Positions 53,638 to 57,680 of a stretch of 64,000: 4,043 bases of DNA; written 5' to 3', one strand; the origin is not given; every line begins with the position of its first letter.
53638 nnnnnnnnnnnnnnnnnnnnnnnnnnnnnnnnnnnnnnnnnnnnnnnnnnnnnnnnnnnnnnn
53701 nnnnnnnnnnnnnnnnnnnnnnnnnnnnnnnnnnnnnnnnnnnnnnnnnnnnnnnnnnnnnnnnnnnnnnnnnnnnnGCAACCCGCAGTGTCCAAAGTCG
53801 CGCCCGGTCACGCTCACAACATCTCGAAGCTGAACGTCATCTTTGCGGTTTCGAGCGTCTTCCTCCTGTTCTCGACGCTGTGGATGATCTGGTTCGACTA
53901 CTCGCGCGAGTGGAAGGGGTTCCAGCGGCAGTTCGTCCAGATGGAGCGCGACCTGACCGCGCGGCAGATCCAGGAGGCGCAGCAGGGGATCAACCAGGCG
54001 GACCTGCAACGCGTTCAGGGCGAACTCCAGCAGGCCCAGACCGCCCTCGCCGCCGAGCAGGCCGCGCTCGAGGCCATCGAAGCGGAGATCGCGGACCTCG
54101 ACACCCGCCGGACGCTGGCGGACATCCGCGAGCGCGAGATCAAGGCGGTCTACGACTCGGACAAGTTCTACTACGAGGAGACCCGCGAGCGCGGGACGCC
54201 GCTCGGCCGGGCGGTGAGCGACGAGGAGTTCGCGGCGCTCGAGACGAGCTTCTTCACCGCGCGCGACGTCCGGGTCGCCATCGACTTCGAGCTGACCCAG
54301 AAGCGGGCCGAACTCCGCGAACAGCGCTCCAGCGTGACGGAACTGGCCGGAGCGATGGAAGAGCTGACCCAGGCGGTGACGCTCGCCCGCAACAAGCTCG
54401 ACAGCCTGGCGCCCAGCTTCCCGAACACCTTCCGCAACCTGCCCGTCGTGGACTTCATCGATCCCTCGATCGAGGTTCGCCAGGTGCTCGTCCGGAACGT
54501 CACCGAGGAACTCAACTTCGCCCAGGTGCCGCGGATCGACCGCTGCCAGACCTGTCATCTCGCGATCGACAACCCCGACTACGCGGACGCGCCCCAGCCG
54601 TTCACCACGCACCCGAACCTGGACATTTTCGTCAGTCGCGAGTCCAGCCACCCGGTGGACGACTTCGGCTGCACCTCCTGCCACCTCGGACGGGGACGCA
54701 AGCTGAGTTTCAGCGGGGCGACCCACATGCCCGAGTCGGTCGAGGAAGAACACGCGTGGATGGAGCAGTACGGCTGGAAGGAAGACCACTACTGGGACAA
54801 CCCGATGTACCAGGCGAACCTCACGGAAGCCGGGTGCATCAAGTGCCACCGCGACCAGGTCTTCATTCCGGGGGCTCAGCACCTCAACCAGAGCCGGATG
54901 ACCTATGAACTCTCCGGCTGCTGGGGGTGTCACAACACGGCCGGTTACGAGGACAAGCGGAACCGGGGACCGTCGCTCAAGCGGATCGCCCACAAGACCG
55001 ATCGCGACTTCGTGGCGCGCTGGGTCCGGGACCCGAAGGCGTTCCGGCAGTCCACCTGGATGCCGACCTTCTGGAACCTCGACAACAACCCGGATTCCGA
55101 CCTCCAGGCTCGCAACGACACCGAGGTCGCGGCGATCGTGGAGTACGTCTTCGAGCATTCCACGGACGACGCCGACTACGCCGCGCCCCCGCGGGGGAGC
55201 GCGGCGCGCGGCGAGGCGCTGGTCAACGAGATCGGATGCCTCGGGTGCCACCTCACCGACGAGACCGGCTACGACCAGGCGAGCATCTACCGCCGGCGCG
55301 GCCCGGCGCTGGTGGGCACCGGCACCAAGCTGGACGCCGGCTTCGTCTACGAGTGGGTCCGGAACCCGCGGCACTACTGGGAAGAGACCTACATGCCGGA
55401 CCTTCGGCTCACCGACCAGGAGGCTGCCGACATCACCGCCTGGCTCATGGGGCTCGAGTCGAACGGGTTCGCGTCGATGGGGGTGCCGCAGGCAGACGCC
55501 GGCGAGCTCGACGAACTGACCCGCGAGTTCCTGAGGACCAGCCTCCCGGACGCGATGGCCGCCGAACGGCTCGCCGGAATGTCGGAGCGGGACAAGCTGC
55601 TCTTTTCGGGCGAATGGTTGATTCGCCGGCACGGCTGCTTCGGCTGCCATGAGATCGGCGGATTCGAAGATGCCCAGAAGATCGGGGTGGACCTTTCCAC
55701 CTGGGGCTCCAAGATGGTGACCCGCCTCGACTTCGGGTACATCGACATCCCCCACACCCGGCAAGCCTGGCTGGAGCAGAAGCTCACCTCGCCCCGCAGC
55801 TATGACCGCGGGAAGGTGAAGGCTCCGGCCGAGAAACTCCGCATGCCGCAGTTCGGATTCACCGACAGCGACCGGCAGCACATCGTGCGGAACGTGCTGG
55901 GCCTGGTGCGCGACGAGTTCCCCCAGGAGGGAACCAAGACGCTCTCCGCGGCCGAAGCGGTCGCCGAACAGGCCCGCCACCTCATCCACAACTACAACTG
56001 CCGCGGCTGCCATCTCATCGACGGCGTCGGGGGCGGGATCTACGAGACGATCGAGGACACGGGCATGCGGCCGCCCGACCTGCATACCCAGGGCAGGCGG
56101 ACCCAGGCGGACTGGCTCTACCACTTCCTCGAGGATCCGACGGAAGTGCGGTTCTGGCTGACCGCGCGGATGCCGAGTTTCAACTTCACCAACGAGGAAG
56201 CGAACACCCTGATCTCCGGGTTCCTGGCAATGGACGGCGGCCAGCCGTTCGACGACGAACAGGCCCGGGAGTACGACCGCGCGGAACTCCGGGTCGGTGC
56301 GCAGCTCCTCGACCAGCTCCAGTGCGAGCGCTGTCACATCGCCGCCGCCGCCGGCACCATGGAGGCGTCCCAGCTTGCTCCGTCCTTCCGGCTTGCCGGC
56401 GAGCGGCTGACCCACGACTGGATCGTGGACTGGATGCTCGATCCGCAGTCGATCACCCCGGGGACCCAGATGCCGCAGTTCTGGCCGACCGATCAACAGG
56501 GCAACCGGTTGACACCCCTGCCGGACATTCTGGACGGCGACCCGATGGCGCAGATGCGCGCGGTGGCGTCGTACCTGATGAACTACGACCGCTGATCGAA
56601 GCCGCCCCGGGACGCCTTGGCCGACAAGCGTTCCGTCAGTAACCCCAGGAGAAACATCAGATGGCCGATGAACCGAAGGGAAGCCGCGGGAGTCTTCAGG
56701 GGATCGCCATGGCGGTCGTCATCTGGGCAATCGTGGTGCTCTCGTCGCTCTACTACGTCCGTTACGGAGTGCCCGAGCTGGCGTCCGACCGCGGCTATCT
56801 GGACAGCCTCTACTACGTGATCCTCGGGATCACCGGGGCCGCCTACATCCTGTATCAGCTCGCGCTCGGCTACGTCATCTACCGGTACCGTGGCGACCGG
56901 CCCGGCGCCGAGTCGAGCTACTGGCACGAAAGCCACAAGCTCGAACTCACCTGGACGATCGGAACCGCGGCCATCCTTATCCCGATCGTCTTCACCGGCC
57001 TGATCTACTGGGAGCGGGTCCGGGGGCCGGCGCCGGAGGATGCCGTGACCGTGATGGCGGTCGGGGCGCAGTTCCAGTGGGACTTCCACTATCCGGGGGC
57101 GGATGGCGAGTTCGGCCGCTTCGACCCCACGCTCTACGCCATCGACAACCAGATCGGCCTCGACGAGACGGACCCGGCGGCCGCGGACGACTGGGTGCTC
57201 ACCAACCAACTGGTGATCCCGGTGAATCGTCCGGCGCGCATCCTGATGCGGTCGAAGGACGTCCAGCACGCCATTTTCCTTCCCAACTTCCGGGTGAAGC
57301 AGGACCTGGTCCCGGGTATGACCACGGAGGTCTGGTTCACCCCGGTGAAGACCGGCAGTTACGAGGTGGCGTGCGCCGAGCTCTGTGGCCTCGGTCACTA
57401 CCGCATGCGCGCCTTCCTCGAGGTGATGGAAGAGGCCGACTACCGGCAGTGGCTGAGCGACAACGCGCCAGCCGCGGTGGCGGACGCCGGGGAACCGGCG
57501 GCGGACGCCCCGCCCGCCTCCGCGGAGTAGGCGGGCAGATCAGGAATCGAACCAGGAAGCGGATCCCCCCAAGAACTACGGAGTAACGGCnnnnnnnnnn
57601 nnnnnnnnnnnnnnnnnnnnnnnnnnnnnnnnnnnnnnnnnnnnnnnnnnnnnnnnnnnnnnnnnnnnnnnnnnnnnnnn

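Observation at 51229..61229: Contiguous roughly 10-kb respiratory super-operon: Rieske, split cytochrome b, octahaem cytochrome c, and aa3-type oxidase (II, I, III, III', IV) plus a CxxC mini-protein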

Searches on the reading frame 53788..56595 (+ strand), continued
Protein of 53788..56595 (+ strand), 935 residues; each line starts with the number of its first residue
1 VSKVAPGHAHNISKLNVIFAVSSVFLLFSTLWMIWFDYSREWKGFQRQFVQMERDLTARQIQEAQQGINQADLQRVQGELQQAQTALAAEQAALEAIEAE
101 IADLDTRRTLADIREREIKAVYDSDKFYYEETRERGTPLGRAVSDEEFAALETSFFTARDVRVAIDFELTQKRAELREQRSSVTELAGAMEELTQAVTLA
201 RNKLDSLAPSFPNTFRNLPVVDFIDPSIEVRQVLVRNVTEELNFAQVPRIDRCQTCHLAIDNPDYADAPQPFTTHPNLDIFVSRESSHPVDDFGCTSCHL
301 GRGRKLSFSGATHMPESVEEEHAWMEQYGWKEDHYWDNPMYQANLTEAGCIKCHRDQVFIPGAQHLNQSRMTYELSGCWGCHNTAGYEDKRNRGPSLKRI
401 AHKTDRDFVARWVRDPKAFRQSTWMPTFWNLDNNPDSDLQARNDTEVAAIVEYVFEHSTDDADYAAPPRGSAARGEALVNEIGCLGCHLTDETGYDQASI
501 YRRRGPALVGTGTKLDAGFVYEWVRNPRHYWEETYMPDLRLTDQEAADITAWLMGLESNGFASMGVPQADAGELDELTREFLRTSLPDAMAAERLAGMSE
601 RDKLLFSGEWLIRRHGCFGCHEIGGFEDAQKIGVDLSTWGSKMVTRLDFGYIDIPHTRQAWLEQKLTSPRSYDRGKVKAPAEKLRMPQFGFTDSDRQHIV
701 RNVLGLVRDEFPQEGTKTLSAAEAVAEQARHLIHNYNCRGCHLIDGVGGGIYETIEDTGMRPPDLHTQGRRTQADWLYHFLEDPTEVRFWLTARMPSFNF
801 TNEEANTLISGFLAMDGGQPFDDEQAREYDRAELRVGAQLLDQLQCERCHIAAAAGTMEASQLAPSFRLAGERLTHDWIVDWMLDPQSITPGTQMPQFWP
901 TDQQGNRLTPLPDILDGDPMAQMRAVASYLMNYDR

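Call 48: fold_search(model_id=the predicted structure, library=pdb)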
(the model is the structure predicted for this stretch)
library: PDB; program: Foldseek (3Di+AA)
matches with E <= 10: 630; with E <= 0.001: 0
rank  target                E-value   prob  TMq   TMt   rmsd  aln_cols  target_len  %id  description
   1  9fqr_Co               4.3e-02  1.00  0.13  0.36  24.2       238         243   13  96-nm repeat of axonemal doublet microtubules from bovine sperm (released 2025-03-26)
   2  2oz1_D                6.9e-02  1.00  0.08  0.51   6.3       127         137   22  The SoxAX Complex of Rhodovulum Sulfidophilum (released 2008-01-08)
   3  4tko                  1.4e-01  1.00  0.14  0.35   5.1       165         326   12  Structure of the periplasmic adaptor protein EmrA (released 2014-07-09)
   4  5gox_A                1.5e-01  0.98  0.10  0.36  10.1       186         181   11  Eukaryotic Rad50 Functions as A Rod-shaped Dimer (released 2017-02-01)
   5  8i7o_Cc               1.6e-01  1.00  0.13  0.37  22.8       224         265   15  In situ structure of axonemal doublet microtubules in mouse sperm with 16-nm repeat (released 2023-10-11)
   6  9cpc_3H               1.9e-01  0.98  0.13  0.32  23.3       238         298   14  Atomic model of porcine brain ventricles cilia doublet microtubule (48-nm periodicity) (released 2024-10-23)
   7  8otz_EQ               2.2e-01  0.97  0.08  0.31   8.8       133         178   17  48-nm repeat of the native axonemal doublet microtubule from bovine sperm (released 2023-11-22)
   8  8tzl_E                2.7e-01  0.99  0.13  0.28  11.1       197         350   13  Cryo-EM structure of Vibrio cholerae FtsE/FtsX/EnvC complex, full-length (released 2023-12-20)
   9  8iyj_S0               3.0e-01  0.97  0.12  0.28  24.9       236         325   16  Cryo-EM structure of the 48-nm repeat doublet microtubule from mouse sperm (released 2023-07-05)
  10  8i7o_B3               3.1e-01  0.96  0.12  0.27  25.8       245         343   13  In situ structure of axonemal doublet microtubules in mouse sperm with 16-nm repeat (released 2023-10-11)
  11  9fqr_D6               3.1e-01  0.96  0.12  0.35  24.5       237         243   16  96-nm repeat of axonemal doublet microtubules from bovine sperm (released 2025-03-26)
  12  6ewy                  3.3e-01  0.96  0.11  0.36   8.1       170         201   12  RipA Peptidoglycan hydrolase (Rv1477, Mycobacterium tuberculosis) N-terminal domain (released 2018-05-02)
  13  5xg2                  3.3e-01  0.90  0.07  0.25  12.9       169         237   15  Crystal structure of a coiled-coil segment (residues 345-468 and 694-814) of Pyrococcus yayanosii Smc (released 2017-06-07)
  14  9hmx_A                3.4e-01  0.95  0.11  0.36   7.2       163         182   12  Structure of SteB-RipA complex from Mycobacterium tuberculosis (released 2025-07-30)
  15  9cpc_3R               3.5e-01  0.99  0.13  0.36  20.0       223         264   16  Atomic model of porcine brain ventricles cilia doublet microtubule (48-nm periodicity) (released 2024-10-23)
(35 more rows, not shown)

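Call 63: search_protein_families(library=pfam, proteins=[L002:20533-21318:+, L048:12843-13568:+, L053:13678-15255:+, L074:12693-13541:+, L031:12939-13724:+], max_evalue=1)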
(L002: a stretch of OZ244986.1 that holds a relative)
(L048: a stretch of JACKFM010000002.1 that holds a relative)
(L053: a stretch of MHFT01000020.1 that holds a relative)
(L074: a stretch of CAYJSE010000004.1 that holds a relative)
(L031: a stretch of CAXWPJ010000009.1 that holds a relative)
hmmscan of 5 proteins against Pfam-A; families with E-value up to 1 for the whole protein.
L002:20533-21318:+ (261 aa): 4 families
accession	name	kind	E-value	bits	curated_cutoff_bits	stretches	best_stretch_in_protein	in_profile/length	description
PF13620.12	CarboxypepD_reg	-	0.00034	21.3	32.3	1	208-256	31-80/82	Carboxypeptidase regulatory-like domain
PF14686.12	fn3_3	-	0.0028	17.8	24.4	1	192-247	15-69/75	Polysaccharide lyase family 4, domain II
PF09430.16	EMC7_beta-sandw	-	0.0042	17.7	26.6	1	206-255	20-69/122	ER membrane protein complex subunit 7, beta-sandwich domain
PF13715.12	CarbopepD_reg_2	-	0.078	13.5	32.2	1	209-256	28-75/88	CarboxypepD_reg-like domain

L048:12843-13568:+ (241 aa): 6 families
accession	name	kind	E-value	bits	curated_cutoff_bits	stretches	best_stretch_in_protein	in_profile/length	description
PF13620.12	CarboxypepD_reg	-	5.8e-09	36.6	32.3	1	191-238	32-80/82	Carboxypeptidase regulatory-like domain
PF13715.12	CarbopepD_reg_2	-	2.7e-06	27.7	32.2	1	188-237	25-74/88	CarboxypepD_reg-like domain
PF14686.12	fn3_3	-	5.8e-05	23.2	24.4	1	195-233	33-73/75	Polysaccharide lyase family 4, domain II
PF09430.16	EMC7_beta-sandw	-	7.1e-05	23.4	26.6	1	188-230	20-62/122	ER membrane protein complex subunit 7, beta-sandwich domain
PF17802.7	SpaA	-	0.092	13.4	23.1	1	193-234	38-84/91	Prealbumin-like fold domain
PF08308.17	PEGA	-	0.15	12.5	20.8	1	201-236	29-64/71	PEGA domain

L053:13678-15255:+ (525 aa): 13 families
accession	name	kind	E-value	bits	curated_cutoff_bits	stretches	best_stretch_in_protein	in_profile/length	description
PF02790.20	COX2_TM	-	2.4e-13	50.5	22.8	1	306-383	8-86/88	Cytochrome C oxidase subunit II, transmembrane domain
PF00116.26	COX2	-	8e-09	35.9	22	1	426-503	42-113/120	Cytochrome C oxidase subunit II, periplasmic domain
PF13473.12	Cupredoxin_1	-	3.5e-08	33.8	27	1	424-493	29-93/104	Cupredoxin-like domain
PF13620.12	CarboxypepD_reg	-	2.5e-07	31.4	32.3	1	213-260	32-80/82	Carboxypeptidase regulatory-like domain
PF13715.12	CarbopepD_reg_2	-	4.1e-05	24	32.2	1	213-263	28-78/88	CarboxypepD_reg-like domain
PF01545.26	Cation_efflux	-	0.0042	17.3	26.6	1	336-381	39-84/198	Cation efflux family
PF09430.16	EMC7_beta-sandw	-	0.0076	16.9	26.6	1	209-255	19-65/122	ER membrane protein complex subunit 7, beta-sandwich domain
PF07495.19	Y_Y_Y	-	0.043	14.1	26.6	1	220-237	29-46/65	Y_Y_Y domain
PF14686.12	fn3_3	-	0.054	13.7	24.4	1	211-250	27-68/75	Polysaccharide lyase family 4, domain II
PF17802.7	SpaA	-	0.069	13.8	23.1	1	214-234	37-57/91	Prealbumin-like fold domain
PF10670.15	DUF4198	-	0.11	13.1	34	0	210-238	180-208/209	Domain of unknown function (DUF4198)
PF23193.1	NOMO_3rd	-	0.21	12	27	1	213-246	62-93/120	NOMO third transthyretin-like domain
PF23906.1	DUF7248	-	0.98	9.9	27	0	313-336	2-25/58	Family of unknown function (DUF7248)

L074:12693-13541:+ (282 aa): 5 families
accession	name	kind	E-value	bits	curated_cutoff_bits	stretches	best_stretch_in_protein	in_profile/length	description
PF09430.16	EMC7_beta-sandw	-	1.5e-06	28.8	26.6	1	228-275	20-67/122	ER membrane protein complex subunit 7, beta-sandwich domain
PF13620.12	CarboxypepD_reg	-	3.2e-05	24.6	32.3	1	230-273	31-75/82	Carboxypeptidase regulatory-like domain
PF14686.12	fn3_3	-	0.00022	21.4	24.4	1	232-274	29-73/75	Polysaccharide lyase family 4, domain II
PF13715.12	CarbopepD_reg_2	-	0.013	15.9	32.2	1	231-277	28-73/88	CarboxypepD_reg-like domain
PF17802.7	SpaA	-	0.12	12.9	23.1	1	231-278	36-87/91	Prealbumin-like fold domain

L031:12939-13724:+ (261 aa): 5 families
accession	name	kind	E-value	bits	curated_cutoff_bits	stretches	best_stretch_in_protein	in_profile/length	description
PF13620.12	CarboxypepD_reg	-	3.6e-10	40.5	32.3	1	206-254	30-80/82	Carboxypeptidase regulatory-like domain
PF13715.12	CarbopepD_reg_2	-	8.6e-05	22.9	32.2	1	203-258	23-79/88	CarboxypepD_reg-like domain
PF14686.12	fn3_3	-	0.058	13.6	24.4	1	213-250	34-74/75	Polysaccharide lyase family 4, domain II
PF08308.17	PEGA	-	0.082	13.3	20.8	1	217-253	28-65/71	PEGA domain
PF08842.16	Mfa2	-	0.12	12.4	21.2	1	211-233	50-78/277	Fimbrillin-A associated anchor proteins Mfa1 and Mfa2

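Call 64: search_protein_families(library=ncbifam, proteins=[L002:20533-21318:+, L048:12843-13568:+, L053:13678-15255:+], max_evalue=1)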
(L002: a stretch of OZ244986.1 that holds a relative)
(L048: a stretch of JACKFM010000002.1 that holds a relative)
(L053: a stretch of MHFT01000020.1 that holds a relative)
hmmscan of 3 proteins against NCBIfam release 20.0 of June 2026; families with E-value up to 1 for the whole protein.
L002:20533-21318:+ (261 aa): 2 families
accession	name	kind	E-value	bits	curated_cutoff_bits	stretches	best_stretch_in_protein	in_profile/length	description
NF058595.1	invert_tail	domain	0.078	13.3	37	1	7-32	54-80/113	lipo-invert putative C-terminal anchoring domain-containing protein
NF040901.1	SeO3_TeO2_ExtH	equivalog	0.17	10.9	200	1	4-42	4-44/430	selenite/tellurite reduction operon rhodanese-like protein ExtH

L048:12843-13568:+ (241 aa): 4 families
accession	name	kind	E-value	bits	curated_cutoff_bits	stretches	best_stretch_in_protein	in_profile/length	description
NF052345.1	S_layer_anammox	exception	0.00025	18.5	1400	1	193-239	1344-1391/1596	Kustd1514 family S-layer glycoprotein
TIGR02657.1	amicyanin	equivalog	0.0083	16.5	110.2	1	112-180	10-78/83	amicyanin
NF041335.1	surf_glcprot_Halo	equivalog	0.027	12.5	1100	1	7-92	1-78/862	ArtA-dependent S-layer glycoprotein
NF053582.1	motif_MiiA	domain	0.49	10.1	24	0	225-235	1-11/27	MiiA motif-containing surface protein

L053:13678-15255:+ (525 aa): 10 families
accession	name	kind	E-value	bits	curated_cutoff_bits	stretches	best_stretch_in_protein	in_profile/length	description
TIGR02866.1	CoxB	equivalog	2.5e-44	151.3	147.7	1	315-519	7-201/202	cytochrome c oxidase subunit II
NF050117.1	aa3_CtaC_Actin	exception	5.8e-27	94.5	250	1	303-520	25-243/244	aa3-type cytochrome oxidase subunit II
TIGR01432.1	QOXA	equivalog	5.4e-19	68.4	240.95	1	321-521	34-225/227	cytochrome aa3 quinol oxidase subunit II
TIGR01433.1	CyoA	equivalog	7e-16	58.3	266.2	1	323-521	34-224/226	ubiquinol oxidase subunit II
NF007816.0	PRK10525.1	equivalog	3e-12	46.3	511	1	330-520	53-236/318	cytochrome o ubiquinol oxidase subunit II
TIGR04246.1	nitrous_NosZ_Gp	equivalog_domain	1.9e-06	26.4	625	1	431-509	500-576/578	Sec-dependent nitrous-oxide reductase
NF052460.1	L-NosZ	equivalog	3.3e-05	22.6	700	1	451-508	418-477/480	clade III lactonase-type nitrous-oxide reductase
NF052345.1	S_layer_anammox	exception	0.0019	15.6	1400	1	214-266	1343-1396/1596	Kustd1514 family S-layer glycoprotein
TIGR02657.1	amicyanin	equivalog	0.0034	17.7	110.2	1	140-204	15-80/83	amicyanin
TIGR04244.1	nitrous_NosZ_RR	equivalog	0.026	13.1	625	1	450-507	567-624/627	TAT-dependent nitrous-oxide reductase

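Call 73: search_protein_families(library=pfam, proteins=[L056:13102-13902:+, L056:13899-14321:+, L056:14418-15005:+, L056:14993-15682:+, L056:19871-20287:+, L056:21199-22209:+, L061:4352-4768:+, L056:13035-13448:+, L056:20303-21067:+, L056:18763-19359:+], max_evalue=0.01)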
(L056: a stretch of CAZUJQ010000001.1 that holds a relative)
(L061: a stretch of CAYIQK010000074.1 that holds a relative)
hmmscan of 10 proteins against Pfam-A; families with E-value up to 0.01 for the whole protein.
L056:13102-13902:+ (266 aa): 0 families

L056:13899-14321:+ (140 aa): 4 families
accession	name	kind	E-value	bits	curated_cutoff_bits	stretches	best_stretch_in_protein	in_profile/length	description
PF12773.13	DZR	-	0.0008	20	27.3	0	9-54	1-33/45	Double zinc ribbon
PF24458.1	DUF7573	-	0.0011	19.3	30.2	1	8-32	13-37/39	Domain of unknown function (DUF7573)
PF23499.1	YnfU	-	0.0036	17.6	27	1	5-33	15-46/49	YnfU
PF01155.25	HypA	-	0.0046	17.4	28.9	0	25-59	70-100/112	Hydrogenase/urease nickel incorporation, metallochaperone, hypA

L056:14418-15005:+ (195 aa): 0 families

L056:14993-15682:+ (229 aa): 2 families
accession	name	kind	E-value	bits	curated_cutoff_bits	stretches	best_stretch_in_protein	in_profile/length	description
PF08843.17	AbiEii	-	2.1e-19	70.8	22.5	1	25-188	13-191/238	Nucleotidyl transferase AbiEii toxin, Type IV TA system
PF09970.15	DUF2204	-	0.0023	18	20.3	1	13-118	7-103/181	Nucleotidyl transferase of unknown function (DUF2204)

L056:19871-20287:+ (138 aa): 0 families

L056:21199-22209:+ (336 aa): 1 family
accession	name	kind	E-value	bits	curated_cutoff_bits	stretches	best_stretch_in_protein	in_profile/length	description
PF02628.20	COX15-CtaA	-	1.5e-38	133.1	29.9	1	15-314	5-320/322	Cytochrome oxidase assembly protein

L061:4352-4768:+ (138 aa): 0 families

L056:13035-13448:+ (137 aa): 0 families

L056:20303-21067:+ (254 aa): 2 families
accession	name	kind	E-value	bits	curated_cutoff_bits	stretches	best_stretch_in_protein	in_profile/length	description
PF00116.26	COX2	-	4.8e-13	49.5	22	1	149-220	42-113/120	Cytochrome C oxidase subunit II, periplasmic domain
PF13473.12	Cupredoxin_1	-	0.00021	21.7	27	1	146-226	28-104/104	Cupredoxin-like domain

L056:18763-19359:+ (198 aa): 3 families
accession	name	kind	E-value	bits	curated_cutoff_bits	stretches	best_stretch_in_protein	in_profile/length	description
PF00510.24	COX3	-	3.2e-21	76.8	23.8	1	21-197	77-255/258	Cytochrome c oxidase subunit III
PF04238.17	DUF420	-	0.0035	18.1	30.5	1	64-164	2-101/130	Protein of unknown function (DUF420)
PF07784.16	DUF1622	-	0.004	17.5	24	0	77-109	8-41/78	Protein of unknown function (DUF1622)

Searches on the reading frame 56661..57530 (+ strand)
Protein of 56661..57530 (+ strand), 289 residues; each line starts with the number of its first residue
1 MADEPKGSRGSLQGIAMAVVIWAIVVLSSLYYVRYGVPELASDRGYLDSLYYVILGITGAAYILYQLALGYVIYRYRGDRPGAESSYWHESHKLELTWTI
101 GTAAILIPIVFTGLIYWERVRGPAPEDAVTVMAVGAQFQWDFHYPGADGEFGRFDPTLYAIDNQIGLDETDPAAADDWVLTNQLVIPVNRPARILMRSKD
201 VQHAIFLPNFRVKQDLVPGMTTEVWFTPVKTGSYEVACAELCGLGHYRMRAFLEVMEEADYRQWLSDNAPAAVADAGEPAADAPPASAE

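Call 4: search_protein_families(library=pfam, proteins=[window:56661-57530:+], max_evalue=0.01)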
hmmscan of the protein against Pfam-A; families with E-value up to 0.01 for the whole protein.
window:56661-57530:+ (289 aa): 3 families
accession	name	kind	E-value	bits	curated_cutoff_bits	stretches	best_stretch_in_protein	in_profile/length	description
PF00116.26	COX2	-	9.6e-16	58.2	22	1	130-252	2-116/120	Cytochrome C oxidase subunit II, periplasmic domain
PF13473.12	Cupredoxin_1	-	4.4e-05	23.9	27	1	181-238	34-92/104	Cupredoxin-like domain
PF02790.20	COX2_TM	-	0.0076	16.8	22.8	0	53-111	25-83/88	Cytochrome C oxidase subunit II, transmembrane domain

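Call 5: search_protein_families(library=ncbifam, proteins=[window:56661-57530:+], max_evalue=0.01)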
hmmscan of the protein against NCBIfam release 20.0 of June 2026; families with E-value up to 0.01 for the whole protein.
window:56661-57530:+ (289 aa): 7 families
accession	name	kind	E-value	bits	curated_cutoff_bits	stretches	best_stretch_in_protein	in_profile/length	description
TIGR02866.1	CoxB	equivalog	1.5e-43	148.7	147.7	1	50-265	12-201/202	cytochrome c oxidase subunit II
NF050117.1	aa3_CtaC_Actin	exception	6.6e-25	87.7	250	1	91-266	82-243/244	aa3-type cytochrome oxidase subunit II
TIGR01432.1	QOXA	equivalog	2.1e-13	50.1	240.95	2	57-148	43-135/227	cytochrome aa3 quinol oxidase subunit II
TIGR01433.1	CyoA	equivalog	3e-11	43.1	266.2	1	181-267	138-224/226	ubiquinol oxidase subunit II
NF007816.0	PRK10525.1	equivalog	1.3e-06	27.8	511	1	181-267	150-237/318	cytochrome o ubiquinol oxidase subunit II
TIGR04246.1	nitrous_NosZ_Gp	equivalog_domain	3e-05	22.5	625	1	197-255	518-576/578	Sec-dependent nitrous-oxide reductase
NF041074.2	quin_ox_SoxA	equivalog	8.6e-05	22.4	110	1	183-256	78-154/154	proton pump complex quinol oxidase subunit SoxA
